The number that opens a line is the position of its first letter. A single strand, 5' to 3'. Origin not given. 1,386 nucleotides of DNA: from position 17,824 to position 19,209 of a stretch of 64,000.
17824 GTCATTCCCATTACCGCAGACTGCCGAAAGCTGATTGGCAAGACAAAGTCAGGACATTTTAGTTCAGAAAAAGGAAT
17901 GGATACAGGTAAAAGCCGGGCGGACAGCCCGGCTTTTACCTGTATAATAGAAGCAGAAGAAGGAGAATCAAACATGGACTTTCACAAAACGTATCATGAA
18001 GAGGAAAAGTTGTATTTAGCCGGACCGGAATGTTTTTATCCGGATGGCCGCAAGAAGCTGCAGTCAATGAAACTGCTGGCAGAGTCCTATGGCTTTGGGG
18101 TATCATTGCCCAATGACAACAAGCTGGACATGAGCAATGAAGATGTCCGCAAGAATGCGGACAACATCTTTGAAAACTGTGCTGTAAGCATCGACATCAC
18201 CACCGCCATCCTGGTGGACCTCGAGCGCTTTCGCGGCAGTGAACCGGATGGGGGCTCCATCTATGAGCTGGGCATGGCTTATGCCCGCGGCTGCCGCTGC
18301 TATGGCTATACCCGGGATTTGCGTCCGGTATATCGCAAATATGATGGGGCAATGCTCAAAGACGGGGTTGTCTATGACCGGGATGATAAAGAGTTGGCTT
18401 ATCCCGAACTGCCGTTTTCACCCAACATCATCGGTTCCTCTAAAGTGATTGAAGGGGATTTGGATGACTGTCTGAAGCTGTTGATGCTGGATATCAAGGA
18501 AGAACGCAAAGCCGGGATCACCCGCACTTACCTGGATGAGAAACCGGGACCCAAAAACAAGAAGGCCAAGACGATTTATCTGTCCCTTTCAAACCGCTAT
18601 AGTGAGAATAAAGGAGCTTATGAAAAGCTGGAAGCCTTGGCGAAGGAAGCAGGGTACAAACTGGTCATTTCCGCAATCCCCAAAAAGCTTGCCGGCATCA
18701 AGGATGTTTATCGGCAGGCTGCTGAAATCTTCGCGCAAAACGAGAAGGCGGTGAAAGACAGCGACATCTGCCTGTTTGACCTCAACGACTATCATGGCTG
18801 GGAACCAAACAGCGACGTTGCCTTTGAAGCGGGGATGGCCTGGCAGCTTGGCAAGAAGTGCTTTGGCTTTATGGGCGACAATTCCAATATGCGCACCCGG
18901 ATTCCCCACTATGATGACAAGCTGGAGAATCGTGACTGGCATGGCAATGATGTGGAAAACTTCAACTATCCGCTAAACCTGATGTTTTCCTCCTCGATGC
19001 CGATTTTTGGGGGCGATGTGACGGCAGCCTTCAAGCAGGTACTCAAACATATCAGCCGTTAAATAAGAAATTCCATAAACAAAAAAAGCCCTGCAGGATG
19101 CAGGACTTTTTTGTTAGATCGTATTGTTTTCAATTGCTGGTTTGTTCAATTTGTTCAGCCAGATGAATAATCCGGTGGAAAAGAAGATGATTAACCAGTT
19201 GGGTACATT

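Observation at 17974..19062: Single polypeptide with two tandem nucleoside 2-deoxyribosyltransferase-like domains, embedded in a nucleoside-salvage neighbourhood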

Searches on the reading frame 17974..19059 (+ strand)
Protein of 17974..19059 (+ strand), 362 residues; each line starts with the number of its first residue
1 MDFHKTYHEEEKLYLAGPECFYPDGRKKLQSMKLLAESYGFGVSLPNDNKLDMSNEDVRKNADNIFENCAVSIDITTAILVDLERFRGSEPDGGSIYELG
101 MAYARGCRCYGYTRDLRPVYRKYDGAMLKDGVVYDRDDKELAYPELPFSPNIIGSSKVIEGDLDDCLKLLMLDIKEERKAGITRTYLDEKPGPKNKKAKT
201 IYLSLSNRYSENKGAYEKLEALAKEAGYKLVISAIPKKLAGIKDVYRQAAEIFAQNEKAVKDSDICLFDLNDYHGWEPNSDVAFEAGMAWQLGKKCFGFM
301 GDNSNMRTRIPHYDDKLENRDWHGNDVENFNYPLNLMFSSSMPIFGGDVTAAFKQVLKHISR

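Call 3: search_protein_families(library=pfam, proteins=[window:17974-19059:+], max_evalue=1)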
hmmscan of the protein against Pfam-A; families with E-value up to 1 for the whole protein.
window:17974-19059:+ (362 aa): 2 families
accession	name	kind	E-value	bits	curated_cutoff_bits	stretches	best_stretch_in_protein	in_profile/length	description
PF05014.21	Nuc_deoxyrib_tr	-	8e-35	119.9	28.8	2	13-125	1-104/117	Nucleoside 2-deoxyribosyltransferase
PF12818.12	Tegument_dsDNA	-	0.35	10.4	27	1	198-239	162-203/277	dsDNA viral tegument protein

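Call 4: search_protein_families(library=ncbifam, proteins=[window:17974-19059:+], max_evalue=1)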
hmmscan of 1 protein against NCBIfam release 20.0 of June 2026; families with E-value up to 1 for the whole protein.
window:17974-19059:+ (362 aa): 1 family
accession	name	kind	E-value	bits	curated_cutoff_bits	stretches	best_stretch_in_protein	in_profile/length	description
NF005904.0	PRK07883.1-2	equivalog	0.18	10.1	969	1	69-112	23-65/584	DEDD exonuclease domain-containing protein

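Call 8: find_homologous_proteins(query=window:17974-19059:+)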
Query window:17974-19059:+ (362 aa): 434 proteins with E <= 0.001 among 1941 candidates; the best 120 are listed.
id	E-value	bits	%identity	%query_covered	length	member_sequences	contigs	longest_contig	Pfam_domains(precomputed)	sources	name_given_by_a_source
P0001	1.8e-247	838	100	100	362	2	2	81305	PF05014.22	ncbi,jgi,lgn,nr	ncbi:MAG: nucleoside 2-deoxyribosyltransferase [Erysipelotrichaceae bacterium]|nr:nucleoside 2-deoxy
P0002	6.7e-119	415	53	98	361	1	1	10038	PF05014.22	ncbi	-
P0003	9.5e-119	414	53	98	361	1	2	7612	PF05014.22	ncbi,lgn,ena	-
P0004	6.6e-118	412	52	99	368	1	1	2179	PF05014.22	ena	-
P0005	1.3e-117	411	53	100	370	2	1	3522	PF05014.22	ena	-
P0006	7.5e-115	402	53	98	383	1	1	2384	PF05014.22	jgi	jgi:nucleoside 2-deoxyribosyltransferase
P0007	8.7e-114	398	52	98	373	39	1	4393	PF05014.22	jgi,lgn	jgi:nucleoside 2-deoxyribosyltransferase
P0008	3.4e-113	396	53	96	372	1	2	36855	PF05014.22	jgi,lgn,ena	-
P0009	3.1e-112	393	52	94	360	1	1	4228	PF05014.22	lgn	-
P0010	1.0e-111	391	50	97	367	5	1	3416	PF05014.22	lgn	-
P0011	4.0e-111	389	50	99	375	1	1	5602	PF05014.22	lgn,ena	-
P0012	6.8e-109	382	51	98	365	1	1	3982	PF05014.22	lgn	-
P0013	6.9e-107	375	49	98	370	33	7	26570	PF05014.22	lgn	-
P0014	1.1e-106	375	50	96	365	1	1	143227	PF05014.22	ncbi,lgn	-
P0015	1.9e-106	374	46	97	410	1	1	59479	PF05014.22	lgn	-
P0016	5.2e-106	373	49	98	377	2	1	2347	PF05014.22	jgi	-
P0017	1.4e-105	371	48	99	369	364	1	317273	PF05014.22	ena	-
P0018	1.6e-105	371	51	93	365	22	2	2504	PF05014.22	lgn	-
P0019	2.1e-104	367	47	99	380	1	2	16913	PF05014.22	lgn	-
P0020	4.2e-104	366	47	97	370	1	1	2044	PF05014.22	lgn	-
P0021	7.2e-104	365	50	97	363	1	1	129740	PF05014.22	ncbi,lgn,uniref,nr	ncbi:nucleoside 2-deoxyribosyltransferase [Anaerobium acetethylicum]|uniref:Nucleoside 2-deoxyribosy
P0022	7.7e-104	365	50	97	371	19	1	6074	PF15891.12,PF05014.22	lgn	-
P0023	9.2e-104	365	47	98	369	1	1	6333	PF05014.22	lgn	-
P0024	1.2e-103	365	47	97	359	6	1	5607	PF05014.22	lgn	-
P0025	1.2e-103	365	49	97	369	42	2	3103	PF15891.12,PF05014.22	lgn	-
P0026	2.8e-103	364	50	98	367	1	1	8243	PF05014.22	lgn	-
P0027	3.2e-103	363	48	96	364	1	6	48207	PF05014.22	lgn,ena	-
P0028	3.4e-103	363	49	97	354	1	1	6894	PF05014.22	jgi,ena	jgi:nucleoside 2-deoxyribosyltransferase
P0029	3.8e-103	363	48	98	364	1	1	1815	PF05014.22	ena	-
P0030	4.2e-103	363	48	97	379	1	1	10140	PF05014.22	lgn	-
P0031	4.3e-103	363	50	99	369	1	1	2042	PF05014.22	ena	-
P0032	5.7e-103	362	50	98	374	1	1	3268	PF15891.12,PF05014.22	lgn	-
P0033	1.3e-102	361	49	95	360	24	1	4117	PF05014.22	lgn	-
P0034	1.4e-102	361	48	96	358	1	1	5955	PF15891.12,PF05014.22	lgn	-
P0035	1.7e-102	361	48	98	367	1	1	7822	PF05014.22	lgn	-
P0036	3.3e-102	360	48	97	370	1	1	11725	PF15891.12,PF05014.22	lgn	-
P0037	5.0e-102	359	51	96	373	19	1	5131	PF05014.22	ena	-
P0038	9.2e-102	359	49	97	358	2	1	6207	PF05014.22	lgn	-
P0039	1.3e-101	358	49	97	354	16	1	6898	PF05014.22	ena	-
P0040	1.6e-101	358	47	98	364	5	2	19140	PF05014.22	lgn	-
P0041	2.0e-101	357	48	99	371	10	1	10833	PF05014.22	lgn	-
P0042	4.7e-101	356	47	98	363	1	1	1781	PF05014.22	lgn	-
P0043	5.2e-101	356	50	96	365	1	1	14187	PF05014.22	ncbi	-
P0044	5.8e-101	356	50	95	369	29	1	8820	PF05014.22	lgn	-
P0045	1.1e-100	355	46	98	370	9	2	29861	PF05014.22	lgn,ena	-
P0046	1.2e-100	355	47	98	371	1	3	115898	PF05014.22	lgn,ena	-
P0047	1.3e-100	355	48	97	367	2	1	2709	PF05014.22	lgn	-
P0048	1.5e-100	355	46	97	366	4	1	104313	PF05014.22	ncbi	ncbi:MAG: nucleoside 2-deoxyribosyltransferase [Angelakisella sp.]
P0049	1.9e-100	354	48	97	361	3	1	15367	PF05014.22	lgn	-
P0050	3.5e-100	353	46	98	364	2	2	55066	PF05014.22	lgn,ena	-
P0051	3.9e-100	353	47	98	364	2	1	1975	PF05014.22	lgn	-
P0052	5.5e-100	353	46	99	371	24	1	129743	PF05014.22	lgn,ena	-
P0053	6.6e-100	352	48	97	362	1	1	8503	PF05014.22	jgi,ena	-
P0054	1.9e-99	351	47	98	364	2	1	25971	PF05014.22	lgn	-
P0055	2.0e-99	351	47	98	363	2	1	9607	PF05014.22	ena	-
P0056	2.1e-99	351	48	98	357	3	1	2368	PF05014.22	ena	-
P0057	2.4e-99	351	46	98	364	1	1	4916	PF15891.12,PF05014.22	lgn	-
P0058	2.8e-99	350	47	99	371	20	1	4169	PF05014.22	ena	-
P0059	3.0e-99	350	48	98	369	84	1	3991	PF15891.12,PF05014.22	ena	-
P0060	3.3e-99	350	47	99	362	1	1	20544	PF05014.22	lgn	-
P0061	4.2e-99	350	46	98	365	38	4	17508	PF05014.22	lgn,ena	-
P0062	5.1e-99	350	49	96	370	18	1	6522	PF05014.22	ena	-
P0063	5.5e-99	349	48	96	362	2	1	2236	PF05014.22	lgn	-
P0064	6.2e-99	349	48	97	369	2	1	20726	PF15891.12,PF05014.22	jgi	-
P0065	7.9e-99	349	47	96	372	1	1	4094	PF05014.22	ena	-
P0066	8.4e-99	349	47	98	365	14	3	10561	PF05014.22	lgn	-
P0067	9.0e-99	349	46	99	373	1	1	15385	PF05014.22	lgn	-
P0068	9.4e-99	349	46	97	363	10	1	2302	PF05014.22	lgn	-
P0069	1.3e-98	348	47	97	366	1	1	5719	PF05014.22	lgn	-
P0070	1.8e-98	348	47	95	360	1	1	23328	PF05014.22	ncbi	-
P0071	2.4e-98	347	47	96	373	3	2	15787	PF05014.22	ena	-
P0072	3.7e-98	347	45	97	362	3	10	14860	PF05014.22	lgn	-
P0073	6.6e-98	346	47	98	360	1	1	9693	PF05014.22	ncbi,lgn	-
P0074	6.6e-98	346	46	97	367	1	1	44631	PF05014.22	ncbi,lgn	ncbi:MAG: nucleoside 2-deoxyribosyltransferase [Bacillota bacterium]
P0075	9.9e-98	345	48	96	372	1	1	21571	PF05014.22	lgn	-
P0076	1.1e-97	345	48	96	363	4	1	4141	PF05014.22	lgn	-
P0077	1.2e-97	345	47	98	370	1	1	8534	PF15891.12,PF05014.22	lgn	-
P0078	1.6e-97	345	46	98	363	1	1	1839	PF15891.12,PF05014.22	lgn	-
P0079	1.6e-97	345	47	96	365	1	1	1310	PF05014.22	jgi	jgi:nucleoside 2-deoxyribosyltransferase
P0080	2.0e-97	344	47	97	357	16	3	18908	PF05014.22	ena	-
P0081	2.8e-97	344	49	98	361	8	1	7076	PF05014.22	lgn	-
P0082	4.8e-97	343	46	97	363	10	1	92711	PF15891.12,PF05014.22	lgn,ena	-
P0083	4.9e-97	343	45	94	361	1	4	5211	PF05014.22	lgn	-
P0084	4.9e-97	343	45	98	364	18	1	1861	PF15891.12,PF05014.22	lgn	-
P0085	5.0e-97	343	47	98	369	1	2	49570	PF15891.12,PF05014.22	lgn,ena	-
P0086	6.8e-97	343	44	97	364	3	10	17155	PF05014.22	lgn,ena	-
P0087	7.8e-97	342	48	97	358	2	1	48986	PF15891.12,PF05014.22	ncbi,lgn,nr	ncbi:MAG: nucleoside 2-deoxyribosyltransferase [Clostridiales bacterium]|nr:nucleoside 2-deoxyribosy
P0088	1.3e-96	342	47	98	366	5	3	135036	PF05014.22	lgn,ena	-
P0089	2.0e-96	341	45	98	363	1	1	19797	PF05014.22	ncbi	-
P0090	2.1e-96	341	47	98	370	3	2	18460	PF05014.22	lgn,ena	-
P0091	2.2e-96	341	47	98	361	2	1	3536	PF05014.22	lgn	-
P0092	3.3e-96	340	47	99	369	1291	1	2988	PF05014.22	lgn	-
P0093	3.4e-96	340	47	96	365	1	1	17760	PF05014.22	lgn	-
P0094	4.0e-96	340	45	98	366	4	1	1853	PF05014.22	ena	-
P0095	4.4e-96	340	46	98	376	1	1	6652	PF05014.22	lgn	-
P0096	5.2e-96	340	45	99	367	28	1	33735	PF05014.22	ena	-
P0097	5.4e-96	340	48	96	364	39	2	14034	PF05014.22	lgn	-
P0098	5.9e-96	339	47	97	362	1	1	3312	PF05014.22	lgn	-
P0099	7.3e-96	339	45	97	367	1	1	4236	PF15891.12,PF05014.22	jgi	jgi:nucleoside 2-deoxyribosyltransferase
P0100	8.5e-96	339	47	96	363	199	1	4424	PF05014.22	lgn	-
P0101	9.0e-96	339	45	99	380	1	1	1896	PF05014.22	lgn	-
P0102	9.1e-96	339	46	98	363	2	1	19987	PF05014.22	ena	-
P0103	1.0e-95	339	45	99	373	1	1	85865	PF05014.22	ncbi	ncbi:MAG: nucleoside 2-deoxyribosyltransferase [Lachnospiraceae bacterium]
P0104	1.1e-95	339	44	97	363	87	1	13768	PF05014.22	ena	-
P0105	1.1e-95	338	47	97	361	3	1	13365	PF05014.22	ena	-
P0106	1.2e-95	338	47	96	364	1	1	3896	PF05014.22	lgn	-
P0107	1.5e-95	338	48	95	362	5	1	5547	PF05014.22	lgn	-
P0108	1.6e-95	338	48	87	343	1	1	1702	PF05014.22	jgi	jgi:nucleoside 2-deoxyribosyltransferase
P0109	1.8e-95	338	46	97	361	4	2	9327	PF05014.22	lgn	-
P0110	2.6e-95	337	45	98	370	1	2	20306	PF05014.22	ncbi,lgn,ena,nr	ncbi:MAG: nucleoside 2-deoxyribosyltransferase [Oscillospiraceae bacterium]|nr:nucleoside 2-deoxyrib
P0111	2.7e-95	337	47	94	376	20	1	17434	PF05014.22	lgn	-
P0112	3.1e-95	337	45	98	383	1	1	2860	PF05014.22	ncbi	-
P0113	3.2e-95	337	46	97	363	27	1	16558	PF05014.22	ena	-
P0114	3.4e-95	337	46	98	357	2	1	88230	PF05014.22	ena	-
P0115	3.4e-95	337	44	97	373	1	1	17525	PF05014.22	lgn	-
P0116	3.9e-95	337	44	98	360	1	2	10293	PF05014.22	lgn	-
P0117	4.5e-95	337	45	99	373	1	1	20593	PF05014.22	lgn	-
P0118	5.8e-95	336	46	97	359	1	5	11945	PF05014.22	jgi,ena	-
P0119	6.0e-95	336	44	99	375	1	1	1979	PF05014.22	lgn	-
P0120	8.2e-95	336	45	98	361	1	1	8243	PF05014.22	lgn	-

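Call 9: search_solved_structures(query=window:17974-19059:+, max_evalue=1, show_alignments=3)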
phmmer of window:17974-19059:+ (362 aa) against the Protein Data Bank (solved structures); distinct sequences matched with E-value up to 1: 5.
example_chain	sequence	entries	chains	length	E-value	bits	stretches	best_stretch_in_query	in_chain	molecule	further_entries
2a0k_A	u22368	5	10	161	3.1e-21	78.7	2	4-131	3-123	Nucleoside 2-deoxyribosyltransferase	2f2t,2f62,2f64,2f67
6qai_A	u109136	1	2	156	7.8e-12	47.8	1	12-131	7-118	2-Deoxyribosyltransferase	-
3naw_A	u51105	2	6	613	0.049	15.5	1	239-355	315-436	secreted effector protein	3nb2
3sqv_A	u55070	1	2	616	0.049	15.5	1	239-355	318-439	secreted effector protein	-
5xov_I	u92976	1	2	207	0.82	11.5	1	196-270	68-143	V-delta chain of T cell receptor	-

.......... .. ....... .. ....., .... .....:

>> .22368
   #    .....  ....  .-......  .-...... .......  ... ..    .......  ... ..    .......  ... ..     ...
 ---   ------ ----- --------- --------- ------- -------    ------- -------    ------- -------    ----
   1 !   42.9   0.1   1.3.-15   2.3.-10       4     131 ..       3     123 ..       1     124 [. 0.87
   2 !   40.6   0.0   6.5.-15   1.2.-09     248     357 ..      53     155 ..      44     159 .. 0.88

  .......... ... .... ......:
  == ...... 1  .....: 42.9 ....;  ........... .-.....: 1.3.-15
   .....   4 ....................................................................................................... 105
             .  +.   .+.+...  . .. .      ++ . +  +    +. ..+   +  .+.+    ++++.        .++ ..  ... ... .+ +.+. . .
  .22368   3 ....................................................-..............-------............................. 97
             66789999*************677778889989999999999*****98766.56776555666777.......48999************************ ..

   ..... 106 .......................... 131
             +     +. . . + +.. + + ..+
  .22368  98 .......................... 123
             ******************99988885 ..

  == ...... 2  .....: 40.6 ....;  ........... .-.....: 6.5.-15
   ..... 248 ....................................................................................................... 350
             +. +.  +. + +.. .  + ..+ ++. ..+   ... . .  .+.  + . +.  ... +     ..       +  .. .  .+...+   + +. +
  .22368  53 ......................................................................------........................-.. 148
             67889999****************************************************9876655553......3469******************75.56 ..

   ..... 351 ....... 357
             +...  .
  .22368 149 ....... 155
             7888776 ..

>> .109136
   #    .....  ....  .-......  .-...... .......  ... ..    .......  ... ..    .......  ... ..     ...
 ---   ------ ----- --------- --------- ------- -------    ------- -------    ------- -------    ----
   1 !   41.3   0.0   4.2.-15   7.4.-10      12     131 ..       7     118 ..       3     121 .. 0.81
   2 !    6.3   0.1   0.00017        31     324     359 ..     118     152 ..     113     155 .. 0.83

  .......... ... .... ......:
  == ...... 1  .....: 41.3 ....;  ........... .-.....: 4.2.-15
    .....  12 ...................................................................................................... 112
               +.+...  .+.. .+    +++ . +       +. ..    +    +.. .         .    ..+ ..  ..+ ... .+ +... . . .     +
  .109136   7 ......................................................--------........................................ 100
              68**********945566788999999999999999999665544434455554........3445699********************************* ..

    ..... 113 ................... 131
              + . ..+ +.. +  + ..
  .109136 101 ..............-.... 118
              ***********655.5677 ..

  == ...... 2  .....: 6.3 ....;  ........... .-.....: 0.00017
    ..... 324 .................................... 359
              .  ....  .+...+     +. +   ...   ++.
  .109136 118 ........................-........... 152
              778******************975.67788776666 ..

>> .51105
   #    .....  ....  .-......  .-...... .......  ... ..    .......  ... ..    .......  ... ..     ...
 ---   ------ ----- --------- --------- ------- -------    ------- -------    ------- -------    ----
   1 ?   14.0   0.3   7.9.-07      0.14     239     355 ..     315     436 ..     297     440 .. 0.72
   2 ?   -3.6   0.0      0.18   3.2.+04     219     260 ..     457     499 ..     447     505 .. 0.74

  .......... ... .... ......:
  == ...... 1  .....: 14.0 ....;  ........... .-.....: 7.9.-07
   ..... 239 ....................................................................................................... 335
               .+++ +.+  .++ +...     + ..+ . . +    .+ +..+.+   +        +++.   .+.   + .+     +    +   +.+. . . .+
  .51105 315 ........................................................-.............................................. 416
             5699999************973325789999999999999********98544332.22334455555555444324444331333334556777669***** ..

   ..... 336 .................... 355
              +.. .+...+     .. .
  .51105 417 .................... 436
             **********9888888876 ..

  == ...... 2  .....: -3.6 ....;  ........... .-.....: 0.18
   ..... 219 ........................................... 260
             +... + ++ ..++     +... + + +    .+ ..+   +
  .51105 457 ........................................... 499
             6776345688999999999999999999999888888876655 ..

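Call 16: find_related_loci(query=A2, collection=genome_contigs, flank=10000)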
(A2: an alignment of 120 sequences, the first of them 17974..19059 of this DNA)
Query A2 (362 aa) in genome_contigs; peptide patterns used: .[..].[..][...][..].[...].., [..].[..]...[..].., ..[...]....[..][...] (x = any residue, [..] = any of these).
195 stretches matched a pattern; 178 encode a relative of the query (tblastn E <= 1e-3); the best 80 are kept; 80 distinct loci.
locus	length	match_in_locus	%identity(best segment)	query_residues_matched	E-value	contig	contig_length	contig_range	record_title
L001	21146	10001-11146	53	8-362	3e-120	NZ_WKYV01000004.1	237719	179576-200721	Lactonifactor sp. BIOML-A5 scaffold4_size237719, whole genome shotgun sequence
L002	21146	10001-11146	53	8-362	8e-120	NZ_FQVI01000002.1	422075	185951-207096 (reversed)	Lactonifactor longoviformis DSM 17459, whole genome shotgun sequence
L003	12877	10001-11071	50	8-356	4e-111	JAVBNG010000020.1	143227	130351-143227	MAG: Oscillospiraceae bacterium isolate EPI_MAG_00073 c_000010551153, whole genome shotgun sequence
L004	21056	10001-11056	50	8-356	3e-110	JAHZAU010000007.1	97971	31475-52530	MAG: Oscillospiraceae bacterium isolate HRGM_Genome_1938 HRGM_Genome_1938_7, whole genome shotgun sequence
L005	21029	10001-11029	51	8-345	7e-109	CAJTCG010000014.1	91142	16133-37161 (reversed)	Oscillospiraceae bacterium isolate A57_49.OR.DSS genome assembly, contig: MGBC000069.14, whole genome shotgun sequence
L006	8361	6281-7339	48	5-360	4e-108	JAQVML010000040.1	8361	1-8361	MAG: Eubacteriales bacterium isolate STF1_132 NODE_29254_length_8361_cov_3.626548_Sandtown_F1, whole genome shotgun sequ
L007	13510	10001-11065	49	11-362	3e-106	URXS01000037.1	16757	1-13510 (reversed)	uncultured Oscillibacter sp. isolate UMGS1448 genome assembly, contig: NODE_1860_length_16757_cov_9.068615, whole genome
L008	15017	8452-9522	47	11-357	3e-106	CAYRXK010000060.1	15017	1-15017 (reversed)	MAG TPA_asm: uncultured Treponemataceae bacterium isolate SRP220891_co1_53 genome assembly, contig: NODE_7581_length_150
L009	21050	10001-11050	49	11-360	3e-106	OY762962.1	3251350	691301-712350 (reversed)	MAG: Christensenellaceae bacterium isolate 71fbd196-4d72-4d9d-b023-dc0a1f92e7b0 genome assembly, chromosome: 1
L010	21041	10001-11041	49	11-361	2e-106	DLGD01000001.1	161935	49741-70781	MAG TPA_asm: Christensenella sp. UBA7703 UBA7703_contig_2468, whole genome shotgun sequence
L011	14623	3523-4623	46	3-362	2e-105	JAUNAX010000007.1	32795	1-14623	MAG: Eubacteriales bacterium isolate S1M_St_19 NODE_272_length_32795_cov_68.062401, whole genome shotgun sequence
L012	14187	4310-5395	49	3-359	2e-104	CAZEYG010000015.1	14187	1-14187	MAG TPA_asm: uncultured Defluviitaleaceae bacterium isolate SRP242652_co2_90 genome assembly, contig: NODE_4734_length_1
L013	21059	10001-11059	48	8-361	2e-104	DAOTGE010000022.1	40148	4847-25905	MAG TPA_asm: Eubacteriales bacterium isolate AMR_MDS_3085 NODE_1055_length_40148_cov_9.415534, whole genome shotgun sequ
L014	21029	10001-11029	50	9-345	1e-103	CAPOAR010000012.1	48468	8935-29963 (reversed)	MAG TPA_asm: uncultured Oscillospiraceae bacterium isolate MGBC104409 genome assembly, contig: MGBC104409.12, whole geno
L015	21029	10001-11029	50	9-345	2e-103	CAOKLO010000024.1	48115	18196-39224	MAG TPA_asm: uncultured bacterium isolate SRR15604596_bin.20_metawrap_v1.3_MAG genome assembly, contig: NODE.1143_length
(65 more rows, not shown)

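Call 21: predict_structure(alignment_id=A2)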
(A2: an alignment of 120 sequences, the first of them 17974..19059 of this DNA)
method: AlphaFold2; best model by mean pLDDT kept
length: 362 residues; sequences in the alignment: 120
mean_pLDDT: 92.5   pTM: 0.93
mean pLDDT of the five models: 92.5, 92.5, 91.9, 91.5, 91.1
residues with pLDDT >= 90: 300; 70-90: 44; 50-70: 18; < 50: 0
segments of 3 or more residues with pLDDT < 50: none
pLDDT, mean of each block of 10 residues (from residue 1): 75 97 95 97 95 94 97 97 94 98 97 97 93 90 94 98 98 96 76 76 90 82 96 71 92 95 96 88 98 97 94 95 94 96 97 97 89
secondary structure, 60 per line:
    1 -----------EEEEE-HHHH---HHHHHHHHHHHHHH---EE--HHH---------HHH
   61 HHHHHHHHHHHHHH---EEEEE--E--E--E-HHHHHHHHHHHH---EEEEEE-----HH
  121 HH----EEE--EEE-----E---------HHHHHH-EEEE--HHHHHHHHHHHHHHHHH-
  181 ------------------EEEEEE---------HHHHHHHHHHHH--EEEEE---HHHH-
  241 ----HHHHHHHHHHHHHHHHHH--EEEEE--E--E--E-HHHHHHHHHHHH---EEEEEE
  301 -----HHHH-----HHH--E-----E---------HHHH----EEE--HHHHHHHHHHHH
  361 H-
elements in order: E12-16 H18-21 H25-38 H58-74 E78-82 H93-104 E108-113 H119-122 E127-129 E132-134 H150-155 E157-160 H163-179 E199-204 H214-225 E228-232 H236-239 H245-262 E265-269 H280-291 E295-300 H306-309 H336-339 E344-346 H349-361
